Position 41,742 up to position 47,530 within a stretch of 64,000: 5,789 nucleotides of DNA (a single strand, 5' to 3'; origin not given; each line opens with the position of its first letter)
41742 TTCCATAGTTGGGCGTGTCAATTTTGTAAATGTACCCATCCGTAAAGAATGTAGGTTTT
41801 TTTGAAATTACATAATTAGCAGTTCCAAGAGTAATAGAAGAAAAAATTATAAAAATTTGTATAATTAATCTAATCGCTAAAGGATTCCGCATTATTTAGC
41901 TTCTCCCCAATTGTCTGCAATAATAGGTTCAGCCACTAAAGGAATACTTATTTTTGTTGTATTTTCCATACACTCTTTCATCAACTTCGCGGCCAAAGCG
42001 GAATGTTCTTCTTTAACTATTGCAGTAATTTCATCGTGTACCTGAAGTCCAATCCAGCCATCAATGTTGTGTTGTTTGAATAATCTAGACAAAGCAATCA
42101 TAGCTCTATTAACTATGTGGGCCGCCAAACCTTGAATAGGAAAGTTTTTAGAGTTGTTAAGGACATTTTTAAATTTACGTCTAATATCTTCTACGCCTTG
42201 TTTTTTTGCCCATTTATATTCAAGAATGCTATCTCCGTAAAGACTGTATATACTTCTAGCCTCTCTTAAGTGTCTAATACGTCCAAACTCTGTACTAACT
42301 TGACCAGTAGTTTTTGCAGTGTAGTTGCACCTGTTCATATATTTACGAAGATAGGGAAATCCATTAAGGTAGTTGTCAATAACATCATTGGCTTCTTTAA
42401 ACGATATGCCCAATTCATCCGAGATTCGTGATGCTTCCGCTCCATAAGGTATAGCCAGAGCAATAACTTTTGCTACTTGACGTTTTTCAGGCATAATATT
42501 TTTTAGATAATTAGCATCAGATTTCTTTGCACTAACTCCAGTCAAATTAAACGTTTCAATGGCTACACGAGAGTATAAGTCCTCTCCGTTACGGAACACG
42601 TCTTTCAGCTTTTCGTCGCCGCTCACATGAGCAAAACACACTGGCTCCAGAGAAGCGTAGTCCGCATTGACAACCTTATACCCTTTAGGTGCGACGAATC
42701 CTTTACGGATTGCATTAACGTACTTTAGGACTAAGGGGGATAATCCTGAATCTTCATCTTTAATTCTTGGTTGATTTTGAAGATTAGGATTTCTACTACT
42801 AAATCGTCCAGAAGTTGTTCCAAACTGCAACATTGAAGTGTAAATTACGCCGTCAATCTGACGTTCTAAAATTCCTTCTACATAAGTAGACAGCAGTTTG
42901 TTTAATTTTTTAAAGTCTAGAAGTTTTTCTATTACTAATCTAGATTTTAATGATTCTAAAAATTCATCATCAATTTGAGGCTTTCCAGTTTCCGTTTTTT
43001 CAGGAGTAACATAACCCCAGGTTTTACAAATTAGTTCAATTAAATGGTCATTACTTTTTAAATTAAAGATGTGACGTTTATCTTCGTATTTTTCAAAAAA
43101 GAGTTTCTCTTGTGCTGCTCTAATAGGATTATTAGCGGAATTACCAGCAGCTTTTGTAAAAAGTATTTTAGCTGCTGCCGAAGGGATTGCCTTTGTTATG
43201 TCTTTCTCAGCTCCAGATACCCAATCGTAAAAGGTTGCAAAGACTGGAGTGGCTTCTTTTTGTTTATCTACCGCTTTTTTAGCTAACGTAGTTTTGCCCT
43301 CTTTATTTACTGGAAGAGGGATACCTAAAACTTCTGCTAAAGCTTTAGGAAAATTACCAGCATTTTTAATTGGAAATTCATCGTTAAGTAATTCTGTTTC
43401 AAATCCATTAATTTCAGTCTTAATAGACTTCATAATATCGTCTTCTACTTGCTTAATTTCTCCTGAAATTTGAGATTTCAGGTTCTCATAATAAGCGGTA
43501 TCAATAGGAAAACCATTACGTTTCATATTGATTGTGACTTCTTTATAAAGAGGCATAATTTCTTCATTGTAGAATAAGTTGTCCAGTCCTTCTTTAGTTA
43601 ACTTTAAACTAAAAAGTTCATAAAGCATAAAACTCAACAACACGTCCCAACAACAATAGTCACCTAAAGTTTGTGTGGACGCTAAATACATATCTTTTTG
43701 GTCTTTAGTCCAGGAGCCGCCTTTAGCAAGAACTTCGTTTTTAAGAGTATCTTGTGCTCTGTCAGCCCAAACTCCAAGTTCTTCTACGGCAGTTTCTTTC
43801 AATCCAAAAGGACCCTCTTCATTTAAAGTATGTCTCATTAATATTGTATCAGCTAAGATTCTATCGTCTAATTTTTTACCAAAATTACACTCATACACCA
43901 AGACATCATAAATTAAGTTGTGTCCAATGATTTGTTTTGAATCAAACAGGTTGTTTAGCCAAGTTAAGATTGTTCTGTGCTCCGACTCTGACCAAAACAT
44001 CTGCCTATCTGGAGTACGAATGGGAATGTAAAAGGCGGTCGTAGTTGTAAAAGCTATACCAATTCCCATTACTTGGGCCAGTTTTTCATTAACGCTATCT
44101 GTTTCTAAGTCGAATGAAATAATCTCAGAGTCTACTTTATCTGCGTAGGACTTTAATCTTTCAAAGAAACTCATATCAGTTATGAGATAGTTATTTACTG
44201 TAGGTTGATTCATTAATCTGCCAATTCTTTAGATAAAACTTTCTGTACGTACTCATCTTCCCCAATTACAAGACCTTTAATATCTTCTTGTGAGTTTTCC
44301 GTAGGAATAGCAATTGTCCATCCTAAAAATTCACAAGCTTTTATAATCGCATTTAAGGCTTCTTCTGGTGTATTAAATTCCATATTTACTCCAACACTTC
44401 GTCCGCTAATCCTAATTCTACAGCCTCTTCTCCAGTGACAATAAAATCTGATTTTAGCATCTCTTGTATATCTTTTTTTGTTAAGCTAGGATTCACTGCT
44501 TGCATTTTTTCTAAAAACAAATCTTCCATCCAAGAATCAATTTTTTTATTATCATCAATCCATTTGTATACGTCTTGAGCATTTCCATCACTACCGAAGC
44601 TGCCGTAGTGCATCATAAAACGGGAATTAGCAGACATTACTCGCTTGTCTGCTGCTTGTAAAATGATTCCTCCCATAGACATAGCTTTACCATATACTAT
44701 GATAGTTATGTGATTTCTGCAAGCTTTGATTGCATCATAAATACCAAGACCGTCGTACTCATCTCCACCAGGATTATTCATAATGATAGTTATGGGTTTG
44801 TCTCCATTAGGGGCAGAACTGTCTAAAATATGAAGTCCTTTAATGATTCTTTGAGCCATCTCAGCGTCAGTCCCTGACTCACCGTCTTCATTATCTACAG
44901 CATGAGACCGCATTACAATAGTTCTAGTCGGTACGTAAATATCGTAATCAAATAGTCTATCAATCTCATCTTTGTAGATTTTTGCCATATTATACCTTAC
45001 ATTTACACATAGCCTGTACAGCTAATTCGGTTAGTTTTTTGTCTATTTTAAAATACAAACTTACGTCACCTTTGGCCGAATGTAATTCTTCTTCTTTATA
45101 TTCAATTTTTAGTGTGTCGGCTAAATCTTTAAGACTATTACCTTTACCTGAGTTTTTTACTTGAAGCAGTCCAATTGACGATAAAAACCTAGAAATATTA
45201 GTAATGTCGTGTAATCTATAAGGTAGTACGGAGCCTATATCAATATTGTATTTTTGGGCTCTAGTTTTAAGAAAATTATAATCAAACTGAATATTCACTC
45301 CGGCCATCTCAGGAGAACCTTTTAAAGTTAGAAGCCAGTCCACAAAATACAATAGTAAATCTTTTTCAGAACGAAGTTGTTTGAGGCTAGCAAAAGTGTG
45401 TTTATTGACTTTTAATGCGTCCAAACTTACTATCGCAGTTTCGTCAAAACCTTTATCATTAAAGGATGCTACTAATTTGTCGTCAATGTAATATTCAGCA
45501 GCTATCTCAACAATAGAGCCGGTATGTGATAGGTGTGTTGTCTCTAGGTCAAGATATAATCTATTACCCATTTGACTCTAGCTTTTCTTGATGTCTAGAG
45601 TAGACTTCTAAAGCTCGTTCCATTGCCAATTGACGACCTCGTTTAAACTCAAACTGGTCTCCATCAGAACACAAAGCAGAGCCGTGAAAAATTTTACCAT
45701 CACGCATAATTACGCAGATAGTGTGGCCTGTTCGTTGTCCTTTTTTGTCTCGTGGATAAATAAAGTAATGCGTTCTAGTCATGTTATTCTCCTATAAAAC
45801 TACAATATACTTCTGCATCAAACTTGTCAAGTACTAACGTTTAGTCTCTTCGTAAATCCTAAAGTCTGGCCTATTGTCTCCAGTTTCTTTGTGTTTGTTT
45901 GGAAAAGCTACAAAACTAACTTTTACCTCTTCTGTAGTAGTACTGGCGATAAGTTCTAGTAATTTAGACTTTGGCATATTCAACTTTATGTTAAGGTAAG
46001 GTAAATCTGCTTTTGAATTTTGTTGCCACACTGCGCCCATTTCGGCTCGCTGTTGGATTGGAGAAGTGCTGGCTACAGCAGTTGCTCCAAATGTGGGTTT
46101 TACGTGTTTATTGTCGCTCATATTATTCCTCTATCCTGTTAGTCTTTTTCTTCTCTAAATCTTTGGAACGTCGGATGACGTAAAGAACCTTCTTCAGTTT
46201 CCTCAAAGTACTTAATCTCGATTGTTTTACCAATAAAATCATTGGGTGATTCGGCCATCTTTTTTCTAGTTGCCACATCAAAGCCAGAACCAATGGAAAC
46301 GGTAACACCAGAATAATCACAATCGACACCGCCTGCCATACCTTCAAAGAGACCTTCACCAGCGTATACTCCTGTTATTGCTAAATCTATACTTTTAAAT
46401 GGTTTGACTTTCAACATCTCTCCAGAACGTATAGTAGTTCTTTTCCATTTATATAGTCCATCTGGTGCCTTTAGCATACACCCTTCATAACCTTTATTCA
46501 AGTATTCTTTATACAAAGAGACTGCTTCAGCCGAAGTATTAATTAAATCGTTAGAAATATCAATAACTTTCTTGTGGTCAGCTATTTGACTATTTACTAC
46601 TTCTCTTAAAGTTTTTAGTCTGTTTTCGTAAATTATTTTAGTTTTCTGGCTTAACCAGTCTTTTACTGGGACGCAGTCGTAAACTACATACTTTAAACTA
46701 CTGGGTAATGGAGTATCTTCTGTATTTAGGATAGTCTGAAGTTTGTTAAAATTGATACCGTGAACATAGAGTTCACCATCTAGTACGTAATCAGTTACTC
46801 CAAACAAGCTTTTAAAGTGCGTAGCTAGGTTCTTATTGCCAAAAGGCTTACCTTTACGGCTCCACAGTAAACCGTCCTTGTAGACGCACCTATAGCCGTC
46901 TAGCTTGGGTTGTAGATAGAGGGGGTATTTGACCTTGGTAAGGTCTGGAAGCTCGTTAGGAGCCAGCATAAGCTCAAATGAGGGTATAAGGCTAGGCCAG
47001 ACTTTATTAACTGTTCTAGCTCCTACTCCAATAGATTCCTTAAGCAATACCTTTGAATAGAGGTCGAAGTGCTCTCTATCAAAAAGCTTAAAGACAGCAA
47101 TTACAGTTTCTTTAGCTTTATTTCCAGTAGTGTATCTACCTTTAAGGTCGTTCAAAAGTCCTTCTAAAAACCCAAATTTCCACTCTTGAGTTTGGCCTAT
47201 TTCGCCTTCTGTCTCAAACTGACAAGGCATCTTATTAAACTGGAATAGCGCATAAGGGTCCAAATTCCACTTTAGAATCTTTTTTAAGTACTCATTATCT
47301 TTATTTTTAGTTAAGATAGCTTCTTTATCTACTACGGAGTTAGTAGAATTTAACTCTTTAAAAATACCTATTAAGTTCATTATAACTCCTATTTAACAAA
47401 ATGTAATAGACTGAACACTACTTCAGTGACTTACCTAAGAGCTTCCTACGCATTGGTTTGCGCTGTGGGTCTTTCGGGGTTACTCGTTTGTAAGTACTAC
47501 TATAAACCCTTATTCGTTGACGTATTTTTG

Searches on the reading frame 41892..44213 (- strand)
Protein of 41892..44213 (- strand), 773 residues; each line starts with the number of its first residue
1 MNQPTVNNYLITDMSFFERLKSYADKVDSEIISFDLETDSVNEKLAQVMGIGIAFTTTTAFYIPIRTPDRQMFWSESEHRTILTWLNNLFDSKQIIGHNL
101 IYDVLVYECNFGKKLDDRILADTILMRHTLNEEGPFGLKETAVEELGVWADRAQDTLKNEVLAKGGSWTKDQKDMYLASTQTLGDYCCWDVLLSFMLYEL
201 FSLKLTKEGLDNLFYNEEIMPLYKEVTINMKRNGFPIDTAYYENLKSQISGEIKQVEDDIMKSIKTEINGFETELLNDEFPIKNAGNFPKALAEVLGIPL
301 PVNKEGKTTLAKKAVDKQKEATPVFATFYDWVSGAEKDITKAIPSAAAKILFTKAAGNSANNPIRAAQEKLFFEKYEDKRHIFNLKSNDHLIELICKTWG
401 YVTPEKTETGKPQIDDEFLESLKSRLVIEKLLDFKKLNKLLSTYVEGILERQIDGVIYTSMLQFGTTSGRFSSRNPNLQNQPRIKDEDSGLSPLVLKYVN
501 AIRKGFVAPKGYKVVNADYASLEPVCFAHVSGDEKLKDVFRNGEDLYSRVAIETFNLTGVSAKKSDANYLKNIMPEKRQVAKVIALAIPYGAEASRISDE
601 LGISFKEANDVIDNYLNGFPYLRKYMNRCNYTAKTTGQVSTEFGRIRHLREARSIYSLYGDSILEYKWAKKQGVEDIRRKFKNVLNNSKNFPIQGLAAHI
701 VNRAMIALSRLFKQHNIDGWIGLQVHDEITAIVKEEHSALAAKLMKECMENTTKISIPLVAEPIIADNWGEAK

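Call 14: search_protein_families(library=phrogs, proteins=[window:41892-44213:-], max_evalue=0.001)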
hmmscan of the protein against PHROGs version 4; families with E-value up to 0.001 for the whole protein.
window:41892-44213:- (773 aa): 9 families
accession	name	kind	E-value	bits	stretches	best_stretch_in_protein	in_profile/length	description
phrog_17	-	DNA, RNA and nucleotide metabolism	1.3e-103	349.1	1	16-772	657-1233/1445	DNA polymerase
phrog_2573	-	DNA, RNA and nucleotide metabolism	3.9e-35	122.6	1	499-754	2-250/336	DNA polymerase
phrog_12241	-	DNA, RNA and nucleotide metabolism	8.7e-24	85.3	1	16-486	113-497/502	DNA polymerase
phrog_5995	-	DNA, RNA and nucleotide metabolism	1e-21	78.6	1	588-758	4-153/236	DNA polymerase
phrog_10285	-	DNA, RNA and nucleotide metabolism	7.5e-21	75.5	1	500-770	43-319/321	DNA polymerase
phrog_15971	-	DNA, RNA and nucleotide metabolism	6.8e-15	56.1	1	373-770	37-373/376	DNA polymerase I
phrog_23226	-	DNA, RNA and nucleotide metabolism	2e-14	54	1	452-627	289-468/611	DNA polymerase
phrog_9556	-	DNA, RNA and nucleotide metabolism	0.00016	21.8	0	393-480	334-438/441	DNA polymerase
phrog_22619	-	DNA, RNA and nucleotide metabolism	0.00038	19.6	0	687-745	804-862/954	DNA polymerase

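Call 33: search_dna_similar(query=window:41892-44213:-, collection=phages, mode=protein, max_rows=15)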
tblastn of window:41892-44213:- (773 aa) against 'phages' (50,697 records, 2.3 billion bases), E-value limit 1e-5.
Records with a match: 4449; places in all: 4452; records where one place covers at least 80% of the query: 9.
Best place of each record, by identity: <60% 4449.
By first word of the organism name: Vibrio 564; Mycobacterium 557; Salmonella 346; Klebsiella 323; Microbacterium 307; Staphylococcus 296; Pseudomonas 252; Bacillus 248; Escherichia 205; Acinetobacter 147; and 110 more.
By host as written in the record: - 655; Mycobacterium smegmatis mc2 155 390; Klebsiella pneumoniae 171; Microbacterium foliorum NRRL B-24224 135; Microbacterium foliorum NRRL B-24224 SEA 130; Staphylococcus aureus 98; Pseudomonas aeruginosa 87; Mycobacterium smegmatis mc#155 77; and 883 more.
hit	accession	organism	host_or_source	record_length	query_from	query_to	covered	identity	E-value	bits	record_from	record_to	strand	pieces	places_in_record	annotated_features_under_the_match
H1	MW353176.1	Flavobacterium phage vB_FspM_immuto_3-5A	Flavobacterium sp. LMO8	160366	29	772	96%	31.6%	7e-96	333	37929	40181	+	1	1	DNA polymerase family A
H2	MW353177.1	Flavobacterium phage vB_FspM_immuto_13-6C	Flavobacterium sp. LMO8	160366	29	772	96%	31.6%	7e-96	333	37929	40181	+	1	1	DNA polymerase family A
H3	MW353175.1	Flavobacterium phage vB_FspM_immuto_2-6A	Flavobacterium sp. LMO8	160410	29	772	96%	31.5%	1e-96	335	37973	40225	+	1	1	DNA polymerase family A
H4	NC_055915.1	Flavobacterium phage vB_FspM_immuto_2-6A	Flavobacterium sp. LMO8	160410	29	772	96%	31.5%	1e-96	335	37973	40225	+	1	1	DNA polymerase family A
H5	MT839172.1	Bacteriophage sp.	human fecal samples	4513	11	772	86%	29.0%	4e-35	221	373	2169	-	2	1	record has no annotation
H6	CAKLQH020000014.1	Acinetobacter phage MD-2021a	not known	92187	33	772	86%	26.1%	2e-31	202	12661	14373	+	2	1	polA: DNA polymerase I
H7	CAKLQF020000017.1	Acinetobacter phage MD-2021a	not known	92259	33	772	86%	26.1%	2e-31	202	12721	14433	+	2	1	polA: DNA polymerase I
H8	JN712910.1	Bacillus phage BCD7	Bacillus cereus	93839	174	773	78%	26.8%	9e-23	110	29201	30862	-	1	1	putative DNA polymerase I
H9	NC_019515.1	Bacillus phage BCD7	Bacillus cereus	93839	174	773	78%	26.8%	9e-23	110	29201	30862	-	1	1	DNA polymerase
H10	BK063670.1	Caudoviricetes sp. vir526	Methanomicrobiales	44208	20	750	76%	26.8%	2e-21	175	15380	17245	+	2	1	DNA polymerase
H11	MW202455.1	Caudoviricetes sp.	Manatee Spring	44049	28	773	82%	24.3%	1e-12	135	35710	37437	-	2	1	DNA polymerase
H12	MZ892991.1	Roseobacter phage CRP-603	Rhodobacteraceae bacterium FZCC0012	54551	95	769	87%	21.7%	6e-10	69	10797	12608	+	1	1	DNA polymerase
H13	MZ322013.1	Gordonia phage AikoCarson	Gordonia terrae 3612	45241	24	771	78%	23.0%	2e-9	129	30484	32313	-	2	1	44: DNA polymerase I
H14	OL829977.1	Gordonia phage Amok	Gordonia rubripertincta NRRL B-16540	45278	24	771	78%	23.0%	3e-9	128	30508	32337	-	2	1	44: DNA polymerase I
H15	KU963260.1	Gordonia phage Emalyn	Gordonia terrae 3612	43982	24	771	78%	22.8%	8e-10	130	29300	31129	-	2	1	42: DNA polymerase I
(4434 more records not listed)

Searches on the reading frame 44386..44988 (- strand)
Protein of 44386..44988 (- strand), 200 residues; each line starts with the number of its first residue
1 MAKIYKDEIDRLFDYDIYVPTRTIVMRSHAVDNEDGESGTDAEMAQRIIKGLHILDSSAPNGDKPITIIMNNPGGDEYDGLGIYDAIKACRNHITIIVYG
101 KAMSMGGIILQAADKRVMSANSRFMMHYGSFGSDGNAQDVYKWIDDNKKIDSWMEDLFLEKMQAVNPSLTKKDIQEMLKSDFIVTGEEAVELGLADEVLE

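Call 63: search_protein_families(library=phrogs, proteins=[window:44386-44988:-], max_evalue=0.001)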
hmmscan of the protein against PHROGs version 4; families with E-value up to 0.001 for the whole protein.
window:44386-44988:- (200 aa): 12 families
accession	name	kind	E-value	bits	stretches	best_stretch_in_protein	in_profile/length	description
phrog_94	-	head and packaging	6.3e-38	132.6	1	62-200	116-251/622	head maturation protease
phrog_133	-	head and packaging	6.1e-25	88.9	1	61-200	45-180/668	head maturation protease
phrog_2976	-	head and packaging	9.8e-25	89.1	1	60-199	49-182/394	head maturation protease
phrog_1684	-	head and packaging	1.7e-24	87.8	1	62-199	71-203/284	head maturation protease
phrog_3348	-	unknown function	3e-20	73.9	1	45-199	53-198/386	-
phrog_1827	-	other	1.3e-17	64.8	1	61-188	51-172/202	ATP-dependent protease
phrog_23753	-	head and packaging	9.3e-15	56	1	58-198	36-171/298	head maturation protease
phrog_53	-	head and packaging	1.1e-10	42.3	1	64-199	118-279/583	head maturation protease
phrog_5410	-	other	1.1e-08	35.6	1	62-177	54-163/323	ATP-dependent protease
phrog_26628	-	head and packaging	2.3e-06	28.2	1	92-179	96-177/290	head maturation protease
phrog_13984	-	unknown function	1.9e-05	25.8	1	66-123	63-120/123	-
phrog_11747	-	unknown function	0.00065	20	1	64-122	63-122/290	-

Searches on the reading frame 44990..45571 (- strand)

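Call 63: search_protein_families(library=phrogs, proteins=[window:44990-45571:-], max_evalue=0.001)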
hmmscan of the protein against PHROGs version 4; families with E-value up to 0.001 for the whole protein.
window:44990-45571:- (193 aa): 1 family
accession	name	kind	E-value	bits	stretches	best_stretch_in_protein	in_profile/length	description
phrog_192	-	DNA, RNA and nucleotide metabolism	5.8e-17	63.1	1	4-186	108-276/397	DNA polymerase exonuclease subunit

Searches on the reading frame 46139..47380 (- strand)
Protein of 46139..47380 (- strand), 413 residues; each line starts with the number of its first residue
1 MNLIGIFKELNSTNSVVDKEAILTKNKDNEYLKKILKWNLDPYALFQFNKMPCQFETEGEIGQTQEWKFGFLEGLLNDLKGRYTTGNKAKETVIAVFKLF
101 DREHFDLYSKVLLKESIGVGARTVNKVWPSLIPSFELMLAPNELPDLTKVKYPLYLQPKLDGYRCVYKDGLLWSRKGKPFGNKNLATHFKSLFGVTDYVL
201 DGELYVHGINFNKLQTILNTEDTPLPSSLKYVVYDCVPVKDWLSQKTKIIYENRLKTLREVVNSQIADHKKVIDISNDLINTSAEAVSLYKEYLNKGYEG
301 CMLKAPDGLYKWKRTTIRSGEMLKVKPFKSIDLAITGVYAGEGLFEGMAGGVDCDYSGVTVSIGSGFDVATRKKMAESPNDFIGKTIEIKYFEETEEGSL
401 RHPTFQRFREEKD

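Call 63: search_protein_families(library=phrogs, proteins=[window:46139-47380:-], max_evalue=0.001)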
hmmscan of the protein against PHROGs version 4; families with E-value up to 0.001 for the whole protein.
window:46139-47380:- (413 aa): 3 families
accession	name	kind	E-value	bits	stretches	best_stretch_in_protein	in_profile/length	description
phrog_114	-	DNA, RNA and nucleotide metabolism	3.7e-102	343.9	1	2-413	90-502/634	ATP-dependent DNA ligase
phrog_30362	-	DNA, RNA and nucleotide metabolism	5.7e-08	33.9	1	289-412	7-137/144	DNA ligase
phrog_12420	-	DNA, RNA and nucleotide metabolism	0.00071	20.7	0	5-132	9-132/133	ATP-dependent DNA ligase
